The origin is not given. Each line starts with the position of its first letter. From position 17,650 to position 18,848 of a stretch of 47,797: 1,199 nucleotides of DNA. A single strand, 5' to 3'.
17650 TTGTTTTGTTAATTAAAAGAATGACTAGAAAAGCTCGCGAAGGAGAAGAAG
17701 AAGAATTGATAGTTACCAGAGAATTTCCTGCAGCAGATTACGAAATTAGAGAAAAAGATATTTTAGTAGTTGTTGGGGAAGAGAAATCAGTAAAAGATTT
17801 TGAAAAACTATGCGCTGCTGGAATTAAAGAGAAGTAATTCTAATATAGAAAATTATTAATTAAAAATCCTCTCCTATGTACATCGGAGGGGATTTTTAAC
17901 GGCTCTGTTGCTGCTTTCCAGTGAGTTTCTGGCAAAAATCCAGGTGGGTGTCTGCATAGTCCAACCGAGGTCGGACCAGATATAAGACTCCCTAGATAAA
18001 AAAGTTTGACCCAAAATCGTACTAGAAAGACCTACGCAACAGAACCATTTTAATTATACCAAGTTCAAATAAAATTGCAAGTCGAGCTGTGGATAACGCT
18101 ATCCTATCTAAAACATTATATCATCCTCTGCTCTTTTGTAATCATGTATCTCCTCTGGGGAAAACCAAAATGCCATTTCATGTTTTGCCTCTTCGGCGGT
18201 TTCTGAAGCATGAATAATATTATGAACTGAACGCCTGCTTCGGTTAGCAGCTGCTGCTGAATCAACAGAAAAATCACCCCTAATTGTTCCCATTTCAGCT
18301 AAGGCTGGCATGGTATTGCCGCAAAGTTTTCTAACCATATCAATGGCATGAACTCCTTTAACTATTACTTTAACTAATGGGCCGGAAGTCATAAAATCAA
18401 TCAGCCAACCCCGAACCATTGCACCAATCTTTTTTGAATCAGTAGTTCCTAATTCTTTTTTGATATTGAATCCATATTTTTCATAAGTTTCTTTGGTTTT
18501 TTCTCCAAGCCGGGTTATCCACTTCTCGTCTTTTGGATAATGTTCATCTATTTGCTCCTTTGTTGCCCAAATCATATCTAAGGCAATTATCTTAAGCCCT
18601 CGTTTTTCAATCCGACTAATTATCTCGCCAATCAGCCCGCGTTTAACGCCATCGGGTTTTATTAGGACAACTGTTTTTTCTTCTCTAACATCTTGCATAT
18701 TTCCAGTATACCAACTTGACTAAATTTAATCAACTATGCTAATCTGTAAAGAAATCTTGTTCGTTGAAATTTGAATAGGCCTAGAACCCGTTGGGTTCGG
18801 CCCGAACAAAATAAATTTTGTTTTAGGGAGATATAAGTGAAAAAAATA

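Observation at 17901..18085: Promoter- and terminator-defined 146-nt rod-shaped sRNA of unknown class downstream of ndk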

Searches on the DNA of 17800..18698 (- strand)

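Call 4: search_rna_families(source=window, start=17800, end=18150, threshold=evalue, max_evalue=10, show_alignments=6)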
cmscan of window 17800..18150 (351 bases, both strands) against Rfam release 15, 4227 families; matches with E-value up to 10: 13.
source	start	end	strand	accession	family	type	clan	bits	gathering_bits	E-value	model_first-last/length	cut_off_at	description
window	17898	18048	-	RF00013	6S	Gene;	-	37.3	46.4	3e-06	1-187/187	no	6S / SsrS RNA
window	18047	18075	+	RF01352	CRISPR-DR43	Gene; CRISPR;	CL00014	18.7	35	1.8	1-29/29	no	CRISPR RNA direct repeat element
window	17819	17897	+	RF01220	snoR104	Gene; snRNA; snoRNA; HACA-box;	-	18.4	40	0.88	1-118/118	no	Small nucleolar RNA snoR104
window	17800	17899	+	RF02452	ncr1575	Gene; sRNA;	-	18.4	60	2.8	110-212/212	5'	Bacillus sRNA ncr1575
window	17831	17895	+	RF02495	ohsC_RNA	Gene; antitoxin;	-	17.8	50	3.2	1-77/77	no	Oppression of Hydrophobic ORF by sRNA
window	17800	17900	+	RF00515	PyrR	Cis-reg;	-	17.4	54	5.1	29-115/115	5'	PyrR binding site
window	17860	17899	-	RF03796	mir-5984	Gene; miRNA;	-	16.5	95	1.9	19-56/74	no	mir-5984 microRNA precursor family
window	17860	17899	+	RF03796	mir-5984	Gene; miRNA;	-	16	95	2.6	19-56/74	no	mir-5984 microRNA precursor family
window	17806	17925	+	RF00015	U4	Gene; snRNA; splicing;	CL00007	15.2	46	0.29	1-138/138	no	U4 spliceosomal RNA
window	17800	17909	+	RF00125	IS128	Gene; sRNA;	-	14.8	80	1.1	84-209/209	5'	IS128 RNA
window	17823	17844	-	RF03139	S4-Bacteroidia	Cis-reg; leader;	CL00119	13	34.7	3.6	2-26/34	no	S4-Bacteroidia ribosomal protein leader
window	17811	17842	-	RF00066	U7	Gene; snRNA;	-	12.1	34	4.5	1-62/62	no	U7 small nuclear RNA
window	18067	18150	-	RF01673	PhrS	Gene; sRNA;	-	10.4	37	2.2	1-212/212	no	PhrS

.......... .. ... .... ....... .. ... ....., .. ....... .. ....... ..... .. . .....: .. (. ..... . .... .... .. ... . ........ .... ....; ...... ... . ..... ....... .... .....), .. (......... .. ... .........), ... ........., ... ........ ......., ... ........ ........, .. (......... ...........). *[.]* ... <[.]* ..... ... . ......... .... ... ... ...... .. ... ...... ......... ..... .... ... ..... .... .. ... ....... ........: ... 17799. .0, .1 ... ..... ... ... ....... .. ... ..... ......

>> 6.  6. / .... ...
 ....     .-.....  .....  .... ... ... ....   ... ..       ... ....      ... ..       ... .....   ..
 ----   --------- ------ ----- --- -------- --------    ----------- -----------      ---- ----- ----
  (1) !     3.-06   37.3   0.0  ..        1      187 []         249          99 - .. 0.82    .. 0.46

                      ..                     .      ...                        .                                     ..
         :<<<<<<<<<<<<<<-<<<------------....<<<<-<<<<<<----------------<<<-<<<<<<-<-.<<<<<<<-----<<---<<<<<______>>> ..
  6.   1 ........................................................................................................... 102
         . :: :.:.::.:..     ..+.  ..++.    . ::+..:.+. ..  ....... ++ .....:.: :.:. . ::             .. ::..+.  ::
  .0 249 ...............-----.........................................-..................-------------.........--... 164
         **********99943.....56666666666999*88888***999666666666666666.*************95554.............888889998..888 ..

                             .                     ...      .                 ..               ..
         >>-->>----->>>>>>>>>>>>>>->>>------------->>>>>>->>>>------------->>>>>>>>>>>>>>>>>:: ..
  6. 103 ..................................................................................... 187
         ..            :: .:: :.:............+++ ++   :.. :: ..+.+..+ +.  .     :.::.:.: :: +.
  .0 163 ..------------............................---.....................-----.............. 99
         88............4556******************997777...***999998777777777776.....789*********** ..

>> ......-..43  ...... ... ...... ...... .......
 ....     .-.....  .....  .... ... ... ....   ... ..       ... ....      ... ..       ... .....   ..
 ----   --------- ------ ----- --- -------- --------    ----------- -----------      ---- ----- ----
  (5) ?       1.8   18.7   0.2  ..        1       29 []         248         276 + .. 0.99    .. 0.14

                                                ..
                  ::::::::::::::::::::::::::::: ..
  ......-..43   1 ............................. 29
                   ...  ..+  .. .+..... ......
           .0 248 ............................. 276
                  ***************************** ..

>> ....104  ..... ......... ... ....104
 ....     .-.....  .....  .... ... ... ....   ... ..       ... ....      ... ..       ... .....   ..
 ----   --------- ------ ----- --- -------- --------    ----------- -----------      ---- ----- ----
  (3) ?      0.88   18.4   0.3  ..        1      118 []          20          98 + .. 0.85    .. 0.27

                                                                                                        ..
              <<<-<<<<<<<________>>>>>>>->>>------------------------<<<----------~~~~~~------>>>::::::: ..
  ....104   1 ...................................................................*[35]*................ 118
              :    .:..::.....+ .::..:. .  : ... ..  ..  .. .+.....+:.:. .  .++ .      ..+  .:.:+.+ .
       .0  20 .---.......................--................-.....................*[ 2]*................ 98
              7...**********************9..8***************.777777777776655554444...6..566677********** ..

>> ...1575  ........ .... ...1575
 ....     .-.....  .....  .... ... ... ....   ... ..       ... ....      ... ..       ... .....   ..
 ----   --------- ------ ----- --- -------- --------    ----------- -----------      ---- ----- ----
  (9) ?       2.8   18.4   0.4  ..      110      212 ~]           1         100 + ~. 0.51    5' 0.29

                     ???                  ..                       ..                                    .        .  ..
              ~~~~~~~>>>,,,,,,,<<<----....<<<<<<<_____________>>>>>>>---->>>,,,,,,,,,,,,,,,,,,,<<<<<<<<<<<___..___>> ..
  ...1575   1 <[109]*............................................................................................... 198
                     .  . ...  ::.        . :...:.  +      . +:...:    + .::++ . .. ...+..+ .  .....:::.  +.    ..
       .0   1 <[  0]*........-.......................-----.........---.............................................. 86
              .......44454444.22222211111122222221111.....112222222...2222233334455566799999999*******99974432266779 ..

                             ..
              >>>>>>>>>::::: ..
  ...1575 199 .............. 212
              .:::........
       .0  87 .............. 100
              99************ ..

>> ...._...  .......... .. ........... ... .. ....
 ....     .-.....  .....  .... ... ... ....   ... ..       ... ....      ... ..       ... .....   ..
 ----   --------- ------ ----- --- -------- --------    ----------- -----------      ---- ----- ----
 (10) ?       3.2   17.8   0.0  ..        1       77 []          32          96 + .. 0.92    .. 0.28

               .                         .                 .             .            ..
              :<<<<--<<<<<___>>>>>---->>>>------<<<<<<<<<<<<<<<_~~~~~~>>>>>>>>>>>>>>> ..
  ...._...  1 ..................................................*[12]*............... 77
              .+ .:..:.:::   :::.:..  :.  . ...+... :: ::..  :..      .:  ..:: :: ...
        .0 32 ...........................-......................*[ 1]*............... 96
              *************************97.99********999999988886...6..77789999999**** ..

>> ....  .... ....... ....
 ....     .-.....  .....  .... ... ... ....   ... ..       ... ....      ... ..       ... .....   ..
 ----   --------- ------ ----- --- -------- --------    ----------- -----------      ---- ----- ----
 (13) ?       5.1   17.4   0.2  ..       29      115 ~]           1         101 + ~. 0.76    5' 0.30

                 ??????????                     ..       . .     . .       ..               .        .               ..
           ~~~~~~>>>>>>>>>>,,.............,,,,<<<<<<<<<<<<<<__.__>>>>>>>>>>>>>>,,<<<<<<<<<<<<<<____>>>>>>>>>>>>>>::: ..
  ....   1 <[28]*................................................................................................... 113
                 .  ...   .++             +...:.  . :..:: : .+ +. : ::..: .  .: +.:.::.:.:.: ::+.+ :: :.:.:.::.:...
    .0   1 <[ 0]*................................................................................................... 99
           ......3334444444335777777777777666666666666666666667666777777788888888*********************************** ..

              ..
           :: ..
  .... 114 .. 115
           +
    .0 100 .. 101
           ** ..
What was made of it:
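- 17993..18010 (-): 5' strand of the central bubble (nt 37-54, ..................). It aligns to the unpaired 5' bubble of RF00013 (call 4).
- On 6S / SsrS RNA: They align to the upper-case GGG...CCCACCU of the RF00013 consensus (call 4).
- On Bacterial SRP (4.5S) RNA: No SRP family at E <= 10 in 17800-18150 (call 4).
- On 6S-Flavo and Ms1 (other RNA-polymerase-associated rods): Neither appears among the matches at E <= 10 (call 4).
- Closest known: Ms1 RNA of Actinobacteria. Different: No Ms1 match was found here (call 4).
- Closest known: 6S-Flavo. Different: No match to that model at E <= 10 (call 4).
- Closest known: Bacterial small SRP. Different: No SRP model matches (call 4).
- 6S was the only non-tRNA family listed at E <= 10 over the RNA's own span, so no other RNA family matched there (call 4). 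The conserved bubble-border motif is the one in the RF00013 consensus (call 4). No SRP model, and no family other than 6S, matches the RNA's own span even at E <= 10 (call 4).
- Tried and rejected: SRP RNA, Y RNA and every other curated family: no match at E <= 10 over the RNA's own span except 6S (call 4).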

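Call 19: build_rna_model(alignment_id=A2, structure=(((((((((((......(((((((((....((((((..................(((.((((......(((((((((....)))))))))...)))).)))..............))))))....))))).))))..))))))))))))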
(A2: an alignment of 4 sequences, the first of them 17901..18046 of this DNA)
Model R1 built from alignment A2 (4 sequences, 148 columns); structure: as given.
model positions 144; base pairs 41; branch points 0; effective number of sequences 1.2; information 0.591 bits per position. Calibrated on 0.2 Mb of random sequence (short: E-values are rough).
structure used (alignment columns):
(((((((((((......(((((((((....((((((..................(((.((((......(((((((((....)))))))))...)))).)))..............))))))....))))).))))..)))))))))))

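Call 20: search_with_rna_model(model_id=R1, sources=[window, L001, L002, L003, L004, L005, L006, L007, L008, L009, L010, L011, L012, L013, L014, L015, L016, L017, L018, L019, L020, L021, L022, L023, L024, L025, L026, L027, L028, L029, L030, L031, L032, L033, L034, L035, L036, L037, L038, L039, L040, L041, L042, L043, L044, L045, L046, L047, L048, L049, L050, L051, L052, L053, L054, L055, L056, L057, L058, L059, L060, L061, L062, L063, L064, L065, L066, L067, L068, L069, L070, L071, L072, L073, L074, L075, L076, L077, L078, L079, L080], max_evalue=1, make_alignment=true)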
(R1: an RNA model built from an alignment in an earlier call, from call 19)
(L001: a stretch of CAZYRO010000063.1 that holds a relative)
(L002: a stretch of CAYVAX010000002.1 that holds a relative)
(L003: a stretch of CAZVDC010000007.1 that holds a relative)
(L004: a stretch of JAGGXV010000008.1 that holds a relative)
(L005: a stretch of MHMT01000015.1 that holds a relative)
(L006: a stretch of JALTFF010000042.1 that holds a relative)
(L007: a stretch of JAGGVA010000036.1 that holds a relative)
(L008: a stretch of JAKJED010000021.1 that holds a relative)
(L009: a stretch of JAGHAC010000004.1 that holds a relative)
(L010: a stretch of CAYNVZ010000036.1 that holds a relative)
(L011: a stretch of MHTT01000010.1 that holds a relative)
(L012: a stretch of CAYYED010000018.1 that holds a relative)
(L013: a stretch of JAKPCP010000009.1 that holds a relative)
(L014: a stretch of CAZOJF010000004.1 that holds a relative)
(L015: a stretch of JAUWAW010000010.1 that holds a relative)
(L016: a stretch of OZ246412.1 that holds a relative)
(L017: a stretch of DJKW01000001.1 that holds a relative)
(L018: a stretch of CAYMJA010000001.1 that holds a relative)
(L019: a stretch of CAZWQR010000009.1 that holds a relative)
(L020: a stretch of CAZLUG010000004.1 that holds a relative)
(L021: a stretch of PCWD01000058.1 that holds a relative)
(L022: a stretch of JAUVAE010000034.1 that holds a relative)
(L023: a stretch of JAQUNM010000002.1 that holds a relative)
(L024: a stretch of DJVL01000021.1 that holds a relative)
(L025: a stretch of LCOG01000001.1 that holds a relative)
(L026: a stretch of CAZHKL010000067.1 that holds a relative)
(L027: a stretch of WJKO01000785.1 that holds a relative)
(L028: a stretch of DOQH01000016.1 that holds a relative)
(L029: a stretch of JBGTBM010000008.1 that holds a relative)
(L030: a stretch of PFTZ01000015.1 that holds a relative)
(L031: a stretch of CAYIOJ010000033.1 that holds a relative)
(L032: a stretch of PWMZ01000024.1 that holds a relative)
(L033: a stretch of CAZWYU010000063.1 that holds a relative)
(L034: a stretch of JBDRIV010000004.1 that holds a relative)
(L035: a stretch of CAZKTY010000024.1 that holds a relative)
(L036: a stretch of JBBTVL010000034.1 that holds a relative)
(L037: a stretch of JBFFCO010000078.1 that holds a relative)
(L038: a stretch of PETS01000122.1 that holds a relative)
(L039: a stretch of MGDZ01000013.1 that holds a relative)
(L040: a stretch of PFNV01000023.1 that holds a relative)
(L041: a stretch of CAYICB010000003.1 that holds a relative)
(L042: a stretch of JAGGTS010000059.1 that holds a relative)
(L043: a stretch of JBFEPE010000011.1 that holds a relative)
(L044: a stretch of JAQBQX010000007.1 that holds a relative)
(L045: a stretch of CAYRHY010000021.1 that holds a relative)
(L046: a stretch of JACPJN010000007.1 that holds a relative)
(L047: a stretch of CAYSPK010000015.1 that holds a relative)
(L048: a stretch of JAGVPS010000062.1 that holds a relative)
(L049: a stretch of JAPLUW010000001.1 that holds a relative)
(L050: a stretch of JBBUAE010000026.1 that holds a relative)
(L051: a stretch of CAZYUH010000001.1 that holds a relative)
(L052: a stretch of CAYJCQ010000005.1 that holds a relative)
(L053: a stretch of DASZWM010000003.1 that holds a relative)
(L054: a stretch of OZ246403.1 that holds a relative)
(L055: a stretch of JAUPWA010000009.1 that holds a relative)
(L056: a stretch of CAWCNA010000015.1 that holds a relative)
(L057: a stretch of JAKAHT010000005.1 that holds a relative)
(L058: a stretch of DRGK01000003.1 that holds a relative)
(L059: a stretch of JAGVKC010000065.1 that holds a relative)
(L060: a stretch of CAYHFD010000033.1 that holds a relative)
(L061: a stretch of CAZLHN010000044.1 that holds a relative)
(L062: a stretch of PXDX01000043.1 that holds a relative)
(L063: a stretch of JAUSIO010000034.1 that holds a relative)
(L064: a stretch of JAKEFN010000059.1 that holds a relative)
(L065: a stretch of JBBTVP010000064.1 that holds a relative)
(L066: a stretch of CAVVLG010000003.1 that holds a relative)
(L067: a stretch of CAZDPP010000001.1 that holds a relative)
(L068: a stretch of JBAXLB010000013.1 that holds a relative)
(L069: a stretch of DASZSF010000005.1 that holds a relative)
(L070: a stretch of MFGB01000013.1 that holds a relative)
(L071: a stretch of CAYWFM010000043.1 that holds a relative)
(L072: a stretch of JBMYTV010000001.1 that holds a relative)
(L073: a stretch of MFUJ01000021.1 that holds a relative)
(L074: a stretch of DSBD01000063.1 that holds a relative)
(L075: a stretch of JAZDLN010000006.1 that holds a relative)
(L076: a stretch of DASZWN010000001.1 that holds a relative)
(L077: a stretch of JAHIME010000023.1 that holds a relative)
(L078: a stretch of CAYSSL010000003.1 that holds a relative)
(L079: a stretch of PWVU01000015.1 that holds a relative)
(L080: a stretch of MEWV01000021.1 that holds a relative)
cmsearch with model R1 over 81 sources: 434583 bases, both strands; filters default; matches with E-value up to 1: 53.
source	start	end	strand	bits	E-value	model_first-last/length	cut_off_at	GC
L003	3767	3913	+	149.7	1.4e-32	1-144/144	no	0.5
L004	1538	1684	+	149.7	1.4e-32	1-144/144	no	0.5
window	17901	18046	-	147.1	5.8e-32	1-144/144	no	0.47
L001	3032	3175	+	146.2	9.2e-32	1-144/144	no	0.36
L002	3821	3963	+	142.5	7.3e-31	1-144/144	no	0.42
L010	3121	3262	+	96.3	6.9e-20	1-144/144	no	0.44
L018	3132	3268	+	85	3.4e-17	1-144/144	no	0.41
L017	3119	3255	+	83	1e-16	1-144/144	no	0.44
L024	3121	3253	+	81.9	1.9e-16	1-144/144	no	0.5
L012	3367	3505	+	81.1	2.9e-16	1-144/144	no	0.5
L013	3123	3265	+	80.3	4.6e-16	1-144/144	no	0.41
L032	2066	2190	+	76.4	3.8e-15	1-144/144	no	0.35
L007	3142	3277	+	74.9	8.8e-15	1-144/144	no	0.54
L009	3144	3278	+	74.9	8.9e-15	1-144/144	no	0.53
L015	3356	3483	+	70.5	9.7e-14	1-144/144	no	0.43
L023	2613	2736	+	67.5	5.1e-13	1-144/144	no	0.28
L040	3214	3337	+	58.1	8.9e-11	1-144/144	no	0.48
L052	3206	3331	+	52.2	2.3e-09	1-144/144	no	0.55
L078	3469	3595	+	45.2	1.1e-07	1-144/144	no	0.47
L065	3472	3594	+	43.5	2.6e-07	1-144/144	no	0.49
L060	3546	3670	+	42.5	4.5e-07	1-144/144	no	0.38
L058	3102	3237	+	41.5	7.7e-07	1-144/144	no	0.46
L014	3132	3263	+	40.9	1.1e-06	1-144/144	no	0.29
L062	1427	1576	+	39.8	2.1e-06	1-144/144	no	0.47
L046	4267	4459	+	38.2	4.8e-06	1-144/144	no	0.54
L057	3108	3257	+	37.3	8e-06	1-144/144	no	0.4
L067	3114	3228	+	36.5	1.2e-05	1-144/144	no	0.44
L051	3134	3262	+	36.3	1.3e-05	1-144/144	no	0.53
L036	3171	3304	+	35.8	1.8e-05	1-144/144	no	0.43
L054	3119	3252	+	35.1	2.6e-05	1-144/144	no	0.38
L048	3196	3341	+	34.3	4.2e-05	1-144/144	no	0.49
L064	2223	2284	+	34.2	4.3e-05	53-113/144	no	0.47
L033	3249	3379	+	33.3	6.9e-05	1-144/144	no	0.47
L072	5336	5494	+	33.1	7.9e-05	1-144/144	no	0.38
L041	4550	4657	+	30.7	0.0003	1-144/144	no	0.41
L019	3319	3451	+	28.3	0.0011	1-144/144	no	0.44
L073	4600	4723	+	28.1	0.0012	1-144/144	no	0.44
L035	3178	3296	+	27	0.0022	1-144/144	no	0.45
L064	2479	2638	-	25.1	0.0062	1-144/144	no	0.34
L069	3100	3218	+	24.8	0.0076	1-144/144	no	0.56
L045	3104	3219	+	24.5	0.009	1-144/144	no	0.6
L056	3214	3328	+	23.6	0.014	1-144/144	no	0.52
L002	3821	3963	-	23.3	0.017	1-144/144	no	0.42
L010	3121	3262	-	22.4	0.027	1-144/144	no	0.44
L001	3032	3175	-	21.7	0.042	1-144/144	no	0.36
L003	3767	3913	-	21.4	0.047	1-144/144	no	0.5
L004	1538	1684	-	21.4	0.047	1-144/144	no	0.5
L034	3885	4034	+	20.9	0.062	1-144/144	no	0.37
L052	3480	3605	+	20.3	0.088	1-144/144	no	0.49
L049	3230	3280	+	19.8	0.12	53-103/144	no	0.63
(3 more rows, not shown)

Alignment A3: 53 matches aligned to the model, 281 columns, each read 5' to 3' on its own strand. Consensus structure (alignment columns), stored with it:
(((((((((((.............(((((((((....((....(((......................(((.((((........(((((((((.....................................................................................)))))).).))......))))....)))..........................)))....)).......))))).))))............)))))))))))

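Call 21: search_rna_families(sources=[L001, L002, L003, L007, L009, L010, L012, L013, L015, L017, L018, L023, L024, L032, L040, L052, L078, L065, L060, L058], threshold=gathering)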
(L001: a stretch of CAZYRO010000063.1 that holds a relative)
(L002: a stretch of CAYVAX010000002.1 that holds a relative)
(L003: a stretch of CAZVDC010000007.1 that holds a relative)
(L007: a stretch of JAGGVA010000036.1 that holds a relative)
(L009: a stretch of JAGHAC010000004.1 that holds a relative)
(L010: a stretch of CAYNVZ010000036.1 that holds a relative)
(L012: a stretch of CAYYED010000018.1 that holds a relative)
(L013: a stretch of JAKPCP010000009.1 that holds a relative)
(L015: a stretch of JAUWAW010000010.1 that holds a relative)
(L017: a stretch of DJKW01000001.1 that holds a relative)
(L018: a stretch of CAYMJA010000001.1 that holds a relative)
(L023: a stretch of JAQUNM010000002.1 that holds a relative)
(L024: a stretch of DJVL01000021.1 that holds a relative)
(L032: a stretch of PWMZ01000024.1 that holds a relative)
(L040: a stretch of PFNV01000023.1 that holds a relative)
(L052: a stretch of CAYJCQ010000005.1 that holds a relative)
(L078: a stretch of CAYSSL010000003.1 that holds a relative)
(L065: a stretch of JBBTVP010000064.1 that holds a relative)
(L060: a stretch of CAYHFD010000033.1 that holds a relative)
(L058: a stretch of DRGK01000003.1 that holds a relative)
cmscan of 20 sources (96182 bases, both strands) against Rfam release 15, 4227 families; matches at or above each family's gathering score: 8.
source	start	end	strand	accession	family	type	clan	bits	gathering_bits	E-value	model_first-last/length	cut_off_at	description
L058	4933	5003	+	RF00005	tRNA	Gene; tRNA;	CL00001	66.4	29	4.7e-12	1-71/71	no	tRNA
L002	5387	5460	-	RF00005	tRNA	Gene; tRNA;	CL00001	57.9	29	1e-09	1-71/71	no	tRNA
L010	4593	4666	-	RF00005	tRNA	Gene; tRNA;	CL00001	57.5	29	1.3e-09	1-71/71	no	tRNA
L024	1462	1536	+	RF00005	tRNA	Gene; tRNA;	CL00001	56.7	29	2.1e-09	1-71/71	no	tRNA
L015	1056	1126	+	RF00005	tRNA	Gene; tRNA;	CL00001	56.4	29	2.7e-09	1-71/71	no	tRNA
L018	3330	3402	-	RF00005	tRNA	Gene; tRNA;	CL00001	56.4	29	2.5e-09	1-71/71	no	tRNA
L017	4517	4589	-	RF00005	tRNA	Gene; tRNA;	CL00001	53.4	29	1.7e-08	1-71/71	no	tRNA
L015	4537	4607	-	RF00005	tRNA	Gene; tRNA;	CL00001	51.5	29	5.7e-08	1-71/71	no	tRNA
